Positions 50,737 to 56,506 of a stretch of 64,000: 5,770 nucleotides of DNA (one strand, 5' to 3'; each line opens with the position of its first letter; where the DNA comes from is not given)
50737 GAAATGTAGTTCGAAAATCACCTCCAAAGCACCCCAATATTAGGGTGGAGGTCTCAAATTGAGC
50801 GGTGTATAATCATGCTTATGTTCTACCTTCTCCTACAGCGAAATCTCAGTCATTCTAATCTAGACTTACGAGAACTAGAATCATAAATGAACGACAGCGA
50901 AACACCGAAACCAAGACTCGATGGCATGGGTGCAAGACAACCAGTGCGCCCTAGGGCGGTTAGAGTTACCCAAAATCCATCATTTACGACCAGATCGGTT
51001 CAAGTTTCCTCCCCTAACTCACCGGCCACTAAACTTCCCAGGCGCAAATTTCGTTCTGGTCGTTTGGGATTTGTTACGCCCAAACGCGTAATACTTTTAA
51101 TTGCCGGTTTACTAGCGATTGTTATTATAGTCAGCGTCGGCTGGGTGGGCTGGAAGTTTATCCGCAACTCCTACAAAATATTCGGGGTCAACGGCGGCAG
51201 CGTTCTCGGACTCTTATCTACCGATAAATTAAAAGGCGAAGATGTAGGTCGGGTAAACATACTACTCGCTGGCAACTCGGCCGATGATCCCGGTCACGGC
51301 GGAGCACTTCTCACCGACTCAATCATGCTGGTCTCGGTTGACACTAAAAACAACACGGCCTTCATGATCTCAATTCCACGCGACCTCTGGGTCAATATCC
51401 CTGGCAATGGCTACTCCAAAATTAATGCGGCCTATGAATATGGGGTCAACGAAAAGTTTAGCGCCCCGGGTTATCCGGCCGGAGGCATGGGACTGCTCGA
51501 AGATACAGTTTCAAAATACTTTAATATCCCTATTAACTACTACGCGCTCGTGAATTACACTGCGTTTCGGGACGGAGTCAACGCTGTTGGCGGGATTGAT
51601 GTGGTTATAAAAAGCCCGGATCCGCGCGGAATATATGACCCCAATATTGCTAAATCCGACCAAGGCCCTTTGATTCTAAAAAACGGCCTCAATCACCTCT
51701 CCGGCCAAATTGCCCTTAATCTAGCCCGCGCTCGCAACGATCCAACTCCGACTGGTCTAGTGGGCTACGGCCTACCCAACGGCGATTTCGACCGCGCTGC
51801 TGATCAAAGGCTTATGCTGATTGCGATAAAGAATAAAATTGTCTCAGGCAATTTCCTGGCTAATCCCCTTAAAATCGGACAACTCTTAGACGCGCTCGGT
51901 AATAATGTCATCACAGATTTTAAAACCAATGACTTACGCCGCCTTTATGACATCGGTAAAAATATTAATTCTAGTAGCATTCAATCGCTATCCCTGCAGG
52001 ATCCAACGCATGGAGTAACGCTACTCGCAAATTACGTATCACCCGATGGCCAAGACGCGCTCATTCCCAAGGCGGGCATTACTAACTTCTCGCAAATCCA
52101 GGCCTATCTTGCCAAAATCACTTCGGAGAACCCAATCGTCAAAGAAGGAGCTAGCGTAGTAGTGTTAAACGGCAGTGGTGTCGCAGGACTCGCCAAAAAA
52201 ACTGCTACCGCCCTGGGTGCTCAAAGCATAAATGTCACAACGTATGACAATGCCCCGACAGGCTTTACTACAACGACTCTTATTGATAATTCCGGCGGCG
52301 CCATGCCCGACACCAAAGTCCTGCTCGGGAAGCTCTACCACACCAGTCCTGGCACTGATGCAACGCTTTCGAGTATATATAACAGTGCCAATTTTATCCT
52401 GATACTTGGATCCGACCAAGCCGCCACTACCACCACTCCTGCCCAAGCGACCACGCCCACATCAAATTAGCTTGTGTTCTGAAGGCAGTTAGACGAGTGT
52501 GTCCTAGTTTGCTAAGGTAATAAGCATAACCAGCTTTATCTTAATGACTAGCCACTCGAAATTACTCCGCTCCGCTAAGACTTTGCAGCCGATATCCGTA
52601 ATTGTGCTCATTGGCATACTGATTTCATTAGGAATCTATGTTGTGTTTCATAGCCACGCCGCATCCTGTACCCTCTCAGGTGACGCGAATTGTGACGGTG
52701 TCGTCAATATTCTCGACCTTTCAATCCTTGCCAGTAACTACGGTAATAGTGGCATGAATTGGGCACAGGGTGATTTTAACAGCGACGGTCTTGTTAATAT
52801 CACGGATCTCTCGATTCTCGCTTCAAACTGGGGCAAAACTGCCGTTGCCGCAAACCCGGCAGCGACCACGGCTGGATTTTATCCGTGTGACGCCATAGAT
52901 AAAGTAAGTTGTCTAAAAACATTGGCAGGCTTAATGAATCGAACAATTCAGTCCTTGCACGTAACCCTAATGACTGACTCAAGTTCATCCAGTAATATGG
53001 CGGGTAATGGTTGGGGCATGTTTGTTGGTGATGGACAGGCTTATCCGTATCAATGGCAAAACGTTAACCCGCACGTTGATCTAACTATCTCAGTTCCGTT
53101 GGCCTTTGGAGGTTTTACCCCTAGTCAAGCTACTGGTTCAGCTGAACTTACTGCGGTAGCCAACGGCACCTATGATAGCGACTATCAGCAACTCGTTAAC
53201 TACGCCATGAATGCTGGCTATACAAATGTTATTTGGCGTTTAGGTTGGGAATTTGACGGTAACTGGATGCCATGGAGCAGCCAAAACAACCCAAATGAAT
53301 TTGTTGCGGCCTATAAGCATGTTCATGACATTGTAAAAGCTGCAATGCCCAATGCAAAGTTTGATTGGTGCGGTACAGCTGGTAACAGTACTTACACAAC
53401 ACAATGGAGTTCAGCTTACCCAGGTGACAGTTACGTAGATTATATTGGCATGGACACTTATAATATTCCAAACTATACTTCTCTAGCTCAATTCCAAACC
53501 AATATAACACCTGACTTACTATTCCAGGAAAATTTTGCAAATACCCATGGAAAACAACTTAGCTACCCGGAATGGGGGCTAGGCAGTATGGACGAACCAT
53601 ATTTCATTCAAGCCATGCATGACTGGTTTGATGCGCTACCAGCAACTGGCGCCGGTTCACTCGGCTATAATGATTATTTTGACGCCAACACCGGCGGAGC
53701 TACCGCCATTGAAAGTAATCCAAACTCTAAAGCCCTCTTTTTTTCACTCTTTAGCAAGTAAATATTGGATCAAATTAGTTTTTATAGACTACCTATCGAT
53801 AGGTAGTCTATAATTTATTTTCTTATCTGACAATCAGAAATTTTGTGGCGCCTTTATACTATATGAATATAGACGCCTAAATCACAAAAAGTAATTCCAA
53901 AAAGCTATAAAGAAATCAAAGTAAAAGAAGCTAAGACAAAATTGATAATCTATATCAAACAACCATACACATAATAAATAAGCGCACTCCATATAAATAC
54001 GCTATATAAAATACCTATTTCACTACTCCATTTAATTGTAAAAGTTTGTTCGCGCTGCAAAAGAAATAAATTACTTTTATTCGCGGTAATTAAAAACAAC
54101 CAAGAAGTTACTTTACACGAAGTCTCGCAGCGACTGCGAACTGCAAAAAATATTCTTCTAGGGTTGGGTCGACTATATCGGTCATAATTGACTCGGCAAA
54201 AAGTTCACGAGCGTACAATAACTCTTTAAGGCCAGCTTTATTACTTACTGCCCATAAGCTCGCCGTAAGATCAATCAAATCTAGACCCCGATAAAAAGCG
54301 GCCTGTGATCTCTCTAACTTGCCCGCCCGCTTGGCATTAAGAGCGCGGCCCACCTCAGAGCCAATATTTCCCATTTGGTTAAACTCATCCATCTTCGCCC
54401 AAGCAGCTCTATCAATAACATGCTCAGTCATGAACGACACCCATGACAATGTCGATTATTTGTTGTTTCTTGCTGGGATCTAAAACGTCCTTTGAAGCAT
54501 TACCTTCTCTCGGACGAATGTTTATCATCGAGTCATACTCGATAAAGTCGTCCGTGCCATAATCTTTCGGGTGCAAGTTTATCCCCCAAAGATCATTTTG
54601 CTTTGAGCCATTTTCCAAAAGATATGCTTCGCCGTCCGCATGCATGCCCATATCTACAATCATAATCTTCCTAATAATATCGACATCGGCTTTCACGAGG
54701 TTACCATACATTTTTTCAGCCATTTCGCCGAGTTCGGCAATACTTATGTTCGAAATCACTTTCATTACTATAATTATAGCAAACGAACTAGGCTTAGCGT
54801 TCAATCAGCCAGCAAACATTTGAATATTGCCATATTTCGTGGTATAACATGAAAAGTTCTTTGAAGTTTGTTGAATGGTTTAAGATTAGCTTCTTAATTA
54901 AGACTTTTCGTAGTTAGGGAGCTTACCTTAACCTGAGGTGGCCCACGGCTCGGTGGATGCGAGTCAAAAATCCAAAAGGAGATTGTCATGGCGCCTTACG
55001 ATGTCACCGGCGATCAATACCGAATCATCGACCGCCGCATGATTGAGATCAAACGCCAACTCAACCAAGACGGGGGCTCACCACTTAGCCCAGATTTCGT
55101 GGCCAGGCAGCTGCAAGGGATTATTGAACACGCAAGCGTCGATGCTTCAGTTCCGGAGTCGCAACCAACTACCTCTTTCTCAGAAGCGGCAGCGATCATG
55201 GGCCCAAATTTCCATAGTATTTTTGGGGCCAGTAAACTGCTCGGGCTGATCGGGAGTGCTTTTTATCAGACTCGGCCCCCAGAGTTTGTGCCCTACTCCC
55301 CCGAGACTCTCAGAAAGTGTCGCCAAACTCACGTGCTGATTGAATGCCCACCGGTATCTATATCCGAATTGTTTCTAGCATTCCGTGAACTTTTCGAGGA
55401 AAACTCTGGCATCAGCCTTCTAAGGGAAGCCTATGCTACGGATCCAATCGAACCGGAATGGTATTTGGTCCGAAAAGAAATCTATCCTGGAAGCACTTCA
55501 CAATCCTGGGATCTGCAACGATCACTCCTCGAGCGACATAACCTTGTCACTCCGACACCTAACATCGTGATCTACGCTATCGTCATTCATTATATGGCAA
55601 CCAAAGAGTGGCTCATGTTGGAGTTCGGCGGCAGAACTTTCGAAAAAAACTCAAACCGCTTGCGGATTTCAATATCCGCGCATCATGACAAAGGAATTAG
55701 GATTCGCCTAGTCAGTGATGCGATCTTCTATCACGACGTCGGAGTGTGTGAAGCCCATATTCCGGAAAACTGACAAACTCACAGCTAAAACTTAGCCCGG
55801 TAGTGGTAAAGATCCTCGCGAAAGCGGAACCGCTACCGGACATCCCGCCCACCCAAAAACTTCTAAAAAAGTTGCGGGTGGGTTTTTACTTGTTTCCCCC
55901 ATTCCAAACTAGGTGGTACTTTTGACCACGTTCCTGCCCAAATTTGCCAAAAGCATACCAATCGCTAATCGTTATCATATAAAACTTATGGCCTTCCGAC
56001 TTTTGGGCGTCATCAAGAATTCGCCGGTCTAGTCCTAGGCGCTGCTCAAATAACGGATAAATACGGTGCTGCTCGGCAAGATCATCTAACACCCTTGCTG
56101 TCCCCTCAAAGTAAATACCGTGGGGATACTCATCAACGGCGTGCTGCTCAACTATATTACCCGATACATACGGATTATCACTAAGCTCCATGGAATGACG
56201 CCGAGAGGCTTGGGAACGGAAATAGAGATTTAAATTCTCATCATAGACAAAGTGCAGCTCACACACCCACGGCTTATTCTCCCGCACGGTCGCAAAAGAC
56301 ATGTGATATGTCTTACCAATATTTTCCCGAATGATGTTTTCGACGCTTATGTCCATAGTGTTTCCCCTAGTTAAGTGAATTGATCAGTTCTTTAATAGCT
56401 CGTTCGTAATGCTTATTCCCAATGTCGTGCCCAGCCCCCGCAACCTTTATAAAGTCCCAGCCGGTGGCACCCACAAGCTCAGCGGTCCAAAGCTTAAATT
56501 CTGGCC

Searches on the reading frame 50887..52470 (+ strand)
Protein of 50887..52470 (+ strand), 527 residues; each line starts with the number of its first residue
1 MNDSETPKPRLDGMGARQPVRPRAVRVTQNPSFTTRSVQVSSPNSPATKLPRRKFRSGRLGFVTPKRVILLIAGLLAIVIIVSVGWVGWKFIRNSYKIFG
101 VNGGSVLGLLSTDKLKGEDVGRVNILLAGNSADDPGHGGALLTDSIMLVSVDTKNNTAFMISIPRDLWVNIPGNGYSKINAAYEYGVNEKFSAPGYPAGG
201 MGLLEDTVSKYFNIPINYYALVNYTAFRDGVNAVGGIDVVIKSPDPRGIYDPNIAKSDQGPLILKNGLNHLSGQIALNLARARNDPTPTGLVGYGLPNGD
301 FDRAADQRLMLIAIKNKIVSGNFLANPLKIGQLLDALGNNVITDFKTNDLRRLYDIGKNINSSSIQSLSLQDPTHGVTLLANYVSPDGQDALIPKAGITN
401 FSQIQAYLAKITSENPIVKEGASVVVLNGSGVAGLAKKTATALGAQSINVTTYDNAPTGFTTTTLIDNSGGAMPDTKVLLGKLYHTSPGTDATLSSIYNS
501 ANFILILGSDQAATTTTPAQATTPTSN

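Call 80: search_protein_families(library=pfam, proteins=[window:50887-52470:+], max_evalue=0.001)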
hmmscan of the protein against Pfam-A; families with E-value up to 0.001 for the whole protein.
window:50887-52470:+ (527 aa): 2 families
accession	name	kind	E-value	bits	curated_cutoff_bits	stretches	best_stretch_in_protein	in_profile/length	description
PF03816.19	LytR_cpsA_psr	-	2.4e-29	102.9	24.6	1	143-318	2-148/150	LytR_cpsA_psr family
PF13399.11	LytR_C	-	4.3e-08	34.4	22.2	1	423-510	3-85/86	LytR cell envelope-related transcriptional attenuator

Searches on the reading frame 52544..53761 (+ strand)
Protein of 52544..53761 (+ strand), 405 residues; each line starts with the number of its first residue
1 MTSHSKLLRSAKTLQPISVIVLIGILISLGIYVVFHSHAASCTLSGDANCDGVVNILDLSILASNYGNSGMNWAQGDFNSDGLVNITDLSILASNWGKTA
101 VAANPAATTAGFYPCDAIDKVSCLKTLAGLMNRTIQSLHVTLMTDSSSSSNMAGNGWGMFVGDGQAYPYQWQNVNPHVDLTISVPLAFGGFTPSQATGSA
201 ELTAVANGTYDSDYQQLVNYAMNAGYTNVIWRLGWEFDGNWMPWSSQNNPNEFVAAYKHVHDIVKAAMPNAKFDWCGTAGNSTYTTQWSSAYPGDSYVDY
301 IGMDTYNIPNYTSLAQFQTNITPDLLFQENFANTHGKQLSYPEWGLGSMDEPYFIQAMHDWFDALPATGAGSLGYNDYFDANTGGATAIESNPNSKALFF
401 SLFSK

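Call 80: search_protein_families(library=pfam, proteins=[window:52544-53761:+], max_evalue=0.001)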
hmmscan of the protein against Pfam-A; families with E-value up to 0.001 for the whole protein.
window:52544-53761:+ (405 aa): 2 families
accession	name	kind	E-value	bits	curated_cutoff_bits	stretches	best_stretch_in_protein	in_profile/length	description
PF02156.21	Glyco_hydro_26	-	9.4e-11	42.1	20.2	1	227-322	151-245/311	Glycosyl hydrolase family 26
PF00404.24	Dockerin_1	-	1.1e-07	32.4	22.9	1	46-93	2-53/57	Dockerin type I domain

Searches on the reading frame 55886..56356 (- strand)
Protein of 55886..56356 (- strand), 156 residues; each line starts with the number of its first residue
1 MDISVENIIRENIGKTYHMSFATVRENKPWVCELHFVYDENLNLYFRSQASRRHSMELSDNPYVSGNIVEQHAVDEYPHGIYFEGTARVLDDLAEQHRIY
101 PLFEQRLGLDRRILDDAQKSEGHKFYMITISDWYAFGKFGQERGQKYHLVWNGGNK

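Call 80: search_protein_families(library=pfam, proteins=[window:55886-56356:-], max_evalue=0.001)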
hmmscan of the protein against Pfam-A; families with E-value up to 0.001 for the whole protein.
window:55886-56356:- (156 aa): 2 families
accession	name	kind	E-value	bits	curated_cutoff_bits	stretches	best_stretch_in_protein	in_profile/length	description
PF01243.27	PNPOx_N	-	3.5e-08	34.3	28.1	1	9-134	5-117/120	Pyridoxamine 5'-phosphate oxidase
PF12900.13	Pyridox_ox_2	-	0.00043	20.7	27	1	16-130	12-133/140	Pyridoxamine 5'-phosphate oxidase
